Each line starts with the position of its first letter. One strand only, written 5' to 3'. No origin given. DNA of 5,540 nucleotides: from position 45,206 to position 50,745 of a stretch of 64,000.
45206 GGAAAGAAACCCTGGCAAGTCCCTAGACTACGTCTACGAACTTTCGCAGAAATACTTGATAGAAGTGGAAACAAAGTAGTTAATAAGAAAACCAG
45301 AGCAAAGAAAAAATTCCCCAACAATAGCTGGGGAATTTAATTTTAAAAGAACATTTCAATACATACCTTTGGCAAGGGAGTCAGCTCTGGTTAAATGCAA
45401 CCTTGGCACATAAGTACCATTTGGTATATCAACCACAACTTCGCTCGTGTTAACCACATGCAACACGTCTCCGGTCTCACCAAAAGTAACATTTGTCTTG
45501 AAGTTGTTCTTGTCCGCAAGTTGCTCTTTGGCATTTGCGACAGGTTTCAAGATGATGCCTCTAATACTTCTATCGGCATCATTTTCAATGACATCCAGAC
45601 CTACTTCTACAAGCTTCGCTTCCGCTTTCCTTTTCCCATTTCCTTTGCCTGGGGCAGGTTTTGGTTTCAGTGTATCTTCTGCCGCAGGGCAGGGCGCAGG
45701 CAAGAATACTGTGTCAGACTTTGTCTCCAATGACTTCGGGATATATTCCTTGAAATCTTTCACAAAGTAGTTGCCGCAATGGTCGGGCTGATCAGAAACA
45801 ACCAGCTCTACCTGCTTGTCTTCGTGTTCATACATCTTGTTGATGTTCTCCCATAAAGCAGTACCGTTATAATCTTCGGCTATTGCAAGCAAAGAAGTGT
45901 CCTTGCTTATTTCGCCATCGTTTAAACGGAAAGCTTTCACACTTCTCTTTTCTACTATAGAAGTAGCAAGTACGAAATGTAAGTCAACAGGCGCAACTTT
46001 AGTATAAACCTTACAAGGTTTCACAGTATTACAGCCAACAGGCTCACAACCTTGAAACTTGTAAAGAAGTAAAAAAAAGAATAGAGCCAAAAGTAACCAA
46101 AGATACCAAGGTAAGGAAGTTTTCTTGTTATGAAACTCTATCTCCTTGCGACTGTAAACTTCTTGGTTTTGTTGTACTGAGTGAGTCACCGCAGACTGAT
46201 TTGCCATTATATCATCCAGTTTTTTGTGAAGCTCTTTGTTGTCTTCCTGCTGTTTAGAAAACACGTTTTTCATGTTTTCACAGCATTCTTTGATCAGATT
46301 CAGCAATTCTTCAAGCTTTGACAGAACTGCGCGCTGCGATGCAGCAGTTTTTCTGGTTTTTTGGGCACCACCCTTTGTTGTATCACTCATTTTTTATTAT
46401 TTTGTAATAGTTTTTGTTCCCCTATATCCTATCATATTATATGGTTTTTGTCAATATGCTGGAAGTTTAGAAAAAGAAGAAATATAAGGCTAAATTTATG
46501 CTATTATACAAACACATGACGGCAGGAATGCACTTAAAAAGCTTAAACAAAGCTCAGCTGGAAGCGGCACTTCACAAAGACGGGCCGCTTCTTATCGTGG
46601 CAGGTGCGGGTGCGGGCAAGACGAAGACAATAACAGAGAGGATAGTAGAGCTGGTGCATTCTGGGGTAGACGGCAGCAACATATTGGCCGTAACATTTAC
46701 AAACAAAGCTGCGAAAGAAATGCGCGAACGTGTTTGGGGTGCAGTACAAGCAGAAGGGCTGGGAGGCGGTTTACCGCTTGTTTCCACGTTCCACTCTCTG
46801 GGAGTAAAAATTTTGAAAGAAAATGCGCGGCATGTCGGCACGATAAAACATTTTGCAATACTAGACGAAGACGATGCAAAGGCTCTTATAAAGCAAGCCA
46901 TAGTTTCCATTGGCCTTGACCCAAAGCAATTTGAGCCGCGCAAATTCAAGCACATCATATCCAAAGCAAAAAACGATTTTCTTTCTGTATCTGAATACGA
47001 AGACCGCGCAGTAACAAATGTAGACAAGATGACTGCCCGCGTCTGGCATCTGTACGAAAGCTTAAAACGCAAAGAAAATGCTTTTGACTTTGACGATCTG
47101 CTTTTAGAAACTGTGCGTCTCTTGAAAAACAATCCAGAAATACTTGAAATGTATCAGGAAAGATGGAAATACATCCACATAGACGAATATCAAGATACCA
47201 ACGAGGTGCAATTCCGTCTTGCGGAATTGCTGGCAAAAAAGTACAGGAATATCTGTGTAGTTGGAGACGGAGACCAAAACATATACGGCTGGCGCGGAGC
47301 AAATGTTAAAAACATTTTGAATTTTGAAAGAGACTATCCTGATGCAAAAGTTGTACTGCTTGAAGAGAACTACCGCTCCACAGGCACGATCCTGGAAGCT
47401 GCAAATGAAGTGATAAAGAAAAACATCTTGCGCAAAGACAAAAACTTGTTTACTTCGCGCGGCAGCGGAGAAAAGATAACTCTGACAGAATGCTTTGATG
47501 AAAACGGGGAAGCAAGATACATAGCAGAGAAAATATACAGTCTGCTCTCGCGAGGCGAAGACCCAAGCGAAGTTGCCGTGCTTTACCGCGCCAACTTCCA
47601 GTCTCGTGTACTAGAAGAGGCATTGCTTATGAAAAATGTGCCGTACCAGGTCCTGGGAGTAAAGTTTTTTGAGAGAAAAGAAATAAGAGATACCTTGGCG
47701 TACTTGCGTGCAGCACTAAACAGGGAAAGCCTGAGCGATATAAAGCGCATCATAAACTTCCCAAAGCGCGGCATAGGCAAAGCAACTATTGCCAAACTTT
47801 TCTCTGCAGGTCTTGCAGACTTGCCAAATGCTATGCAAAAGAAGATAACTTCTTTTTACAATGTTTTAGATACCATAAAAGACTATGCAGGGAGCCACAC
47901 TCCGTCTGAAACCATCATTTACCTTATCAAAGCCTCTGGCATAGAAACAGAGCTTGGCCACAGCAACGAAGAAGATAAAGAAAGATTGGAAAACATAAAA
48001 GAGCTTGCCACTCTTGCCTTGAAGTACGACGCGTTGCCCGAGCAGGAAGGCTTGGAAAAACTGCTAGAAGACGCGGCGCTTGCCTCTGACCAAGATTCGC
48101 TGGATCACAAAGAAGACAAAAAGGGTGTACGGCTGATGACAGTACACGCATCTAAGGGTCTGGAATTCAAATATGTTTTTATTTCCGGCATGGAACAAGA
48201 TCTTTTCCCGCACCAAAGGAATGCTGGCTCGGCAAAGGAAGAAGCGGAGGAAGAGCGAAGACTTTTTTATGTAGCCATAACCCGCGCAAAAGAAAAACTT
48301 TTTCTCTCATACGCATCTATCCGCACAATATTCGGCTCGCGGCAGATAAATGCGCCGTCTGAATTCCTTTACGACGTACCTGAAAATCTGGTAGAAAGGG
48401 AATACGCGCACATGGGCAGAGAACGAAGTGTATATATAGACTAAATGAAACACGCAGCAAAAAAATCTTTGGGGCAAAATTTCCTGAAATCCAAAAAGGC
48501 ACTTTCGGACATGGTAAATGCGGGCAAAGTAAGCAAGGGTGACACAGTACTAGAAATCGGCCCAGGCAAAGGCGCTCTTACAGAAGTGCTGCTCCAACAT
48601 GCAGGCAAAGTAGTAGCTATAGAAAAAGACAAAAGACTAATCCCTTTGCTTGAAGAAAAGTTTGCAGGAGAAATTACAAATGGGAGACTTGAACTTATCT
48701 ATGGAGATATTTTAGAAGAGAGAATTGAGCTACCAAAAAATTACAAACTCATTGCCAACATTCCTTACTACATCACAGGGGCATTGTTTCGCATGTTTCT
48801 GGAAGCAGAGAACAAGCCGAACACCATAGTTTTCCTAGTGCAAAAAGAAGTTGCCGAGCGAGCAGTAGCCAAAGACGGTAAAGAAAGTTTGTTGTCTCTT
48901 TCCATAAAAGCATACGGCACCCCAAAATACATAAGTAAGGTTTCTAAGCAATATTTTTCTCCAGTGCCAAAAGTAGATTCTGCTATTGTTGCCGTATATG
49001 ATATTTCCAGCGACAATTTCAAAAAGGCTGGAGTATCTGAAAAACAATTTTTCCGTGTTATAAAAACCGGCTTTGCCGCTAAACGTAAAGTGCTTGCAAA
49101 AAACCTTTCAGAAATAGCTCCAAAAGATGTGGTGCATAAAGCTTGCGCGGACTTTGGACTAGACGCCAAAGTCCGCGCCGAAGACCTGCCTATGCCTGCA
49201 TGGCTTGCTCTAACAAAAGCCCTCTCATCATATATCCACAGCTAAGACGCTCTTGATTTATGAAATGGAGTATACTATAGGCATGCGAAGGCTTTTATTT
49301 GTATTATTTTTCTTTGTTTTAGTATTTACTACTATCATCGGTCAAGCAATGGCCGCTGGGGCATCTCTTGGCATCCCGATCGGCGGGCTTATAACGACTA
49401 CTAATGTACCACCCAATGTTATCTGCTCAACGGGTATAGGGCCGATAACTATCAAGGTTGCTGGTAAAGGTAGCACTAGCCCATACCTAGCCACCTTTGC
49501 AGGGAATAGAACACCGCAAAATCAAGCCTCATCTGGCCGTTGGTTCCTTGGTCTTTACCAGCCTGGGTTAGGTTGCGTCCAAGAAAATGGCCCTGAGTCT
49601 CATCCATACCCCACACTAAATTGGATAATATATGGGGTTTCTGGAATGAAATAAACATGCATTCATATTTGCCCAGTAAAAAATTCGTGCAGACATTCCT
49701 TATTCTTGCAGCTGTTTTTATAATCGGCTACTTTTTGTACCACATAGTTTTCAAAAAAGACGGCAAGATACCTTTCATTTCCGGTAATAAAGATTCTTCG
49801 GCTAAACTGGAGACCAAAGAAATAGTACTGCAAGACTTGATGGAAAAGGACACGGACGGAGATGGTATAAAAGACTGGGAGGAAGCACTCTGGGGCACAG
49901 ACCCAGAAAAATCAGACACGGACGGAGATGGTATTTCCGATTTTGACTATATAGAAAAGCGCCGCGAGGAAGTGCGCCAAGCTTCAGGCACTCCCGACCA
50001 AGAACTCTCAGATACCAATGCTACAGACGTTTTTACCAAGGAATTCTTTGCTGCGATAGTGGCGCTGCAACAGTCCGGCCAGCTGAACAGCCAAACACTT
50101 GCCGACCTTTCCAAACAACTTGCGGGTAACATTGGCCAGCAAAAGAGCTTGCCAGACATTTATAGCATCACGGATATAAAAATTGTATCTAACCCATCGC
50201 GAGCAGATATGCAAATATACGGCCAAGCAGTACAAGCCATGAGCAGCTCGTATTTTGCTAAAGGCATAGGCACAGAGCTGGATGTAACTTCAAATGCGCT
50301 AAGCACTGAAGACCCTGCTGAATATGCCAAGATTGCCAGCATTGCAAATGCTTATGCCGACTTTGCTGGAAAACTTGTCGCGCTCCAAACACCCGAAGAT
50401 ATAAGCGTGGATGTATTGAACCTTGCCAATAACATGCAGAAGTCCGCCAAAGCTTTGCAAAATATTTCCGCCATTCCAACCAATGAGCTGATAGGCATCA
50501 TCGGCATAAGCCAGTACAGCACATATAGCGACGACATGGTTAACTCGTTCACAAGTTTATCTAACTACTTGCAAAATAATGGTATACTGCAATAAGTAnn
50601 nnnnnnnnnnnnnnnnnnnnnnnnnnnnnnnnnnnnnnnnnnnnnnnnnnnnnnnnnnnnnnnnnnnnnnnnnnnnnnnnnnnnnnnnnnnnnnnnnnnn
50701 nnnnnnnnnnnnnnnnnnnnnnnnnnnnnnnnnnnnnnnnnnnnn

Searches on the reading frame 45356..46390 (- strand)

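Call 23: search_protein_families(library=pfam, proteins=[window:45356-46390:-], max_evalue=0.00001)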
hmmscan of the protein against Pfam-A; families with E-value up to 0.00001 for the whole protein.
window:45356-46390:- (344 aa): 0 families

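Call 45: search_protein_families(library=pfam, proteins=[window:45356-46390:-], max_evalue=0.05)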
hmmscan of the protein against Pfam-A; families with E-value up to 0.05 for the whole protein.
window:45356-46390:- (344 aa): 1 family
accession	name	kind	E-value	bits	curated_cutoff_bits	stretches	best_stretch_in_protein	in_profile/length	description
PF04108.17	ATG17_like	-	0.045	13.7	43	0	5-65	19-79/355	Autophagy protein ATG17-like domain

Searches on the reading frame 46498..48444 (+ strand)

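Call 23: search_protein_families(library=pfam, proteins=[window:46498-48444:+], max_evalue=0.00001)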
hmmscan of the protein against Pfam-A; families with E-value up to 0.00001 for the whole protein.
window:46498-48444:+ (648 aa): 7 families
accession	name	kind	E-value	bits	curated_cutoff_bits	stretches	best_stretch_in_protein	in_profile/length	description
PF00580.27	UvrD-helicase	-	1.4e-86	291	23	1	16-281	1-271/271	UvrD/REP helicase N-terminal domain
PF13361.12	UvrD_C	-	5.6e-71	240.2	25.6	1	287-607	2-349/350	UvrD-like helicase C-terminal domain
PF13245.12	AAA_19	-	1.4e-21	77.6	25.1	1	25-264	8-132/134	AAA domain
PF13538.12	UvrD_C_2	-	3e-12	46.7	27.4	1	544-603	2-51/52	UvrD-like helicase C-terminal domain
PF13087.12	AAA_12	-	3.2e-07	30.5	27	0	536-602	130-189/195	AAA domain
PF13604.12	AAA_30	-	4.5e-06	27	27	0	17-79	3-66/191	AAA domain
PF01443.25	Viral_helicase1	-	5.6e-06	26.8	21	0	533-602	173-225/228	Viral superfamily 1 RNA helicase core domain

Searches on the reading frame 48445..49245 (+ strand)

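Call 23: search_protein_families(library=pfam, proteins=[window:48445-49245:+], max_evalue=0.00001)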
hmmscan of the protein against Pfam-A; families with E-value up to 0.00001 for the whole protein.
window:48445-49245:+ (266 aa): 1 family
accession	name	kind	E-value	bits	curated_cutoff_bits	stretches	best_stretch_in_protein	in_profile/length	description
PF00398.26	RrnaAD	-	4.1e-50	170.8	24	1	3-260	2-261/263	Ribosomal RNA adenine dimethylase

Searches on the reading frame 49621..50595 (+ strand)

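Call 23: search_protein_families(library=pfam, proteins=[window:49621-50595:+], max_evalue=0.00001)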
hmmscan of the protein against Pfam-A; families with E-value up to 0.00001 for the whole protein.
window:49621-50595:+ (324 aa): 1 family
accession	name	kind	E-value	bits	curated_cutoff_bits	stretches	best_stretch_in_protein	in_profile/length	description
PF18884.5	TSP3_bac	-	1e-06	28.9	25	0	77-95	1-19/22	Bacterial TSP3 repeat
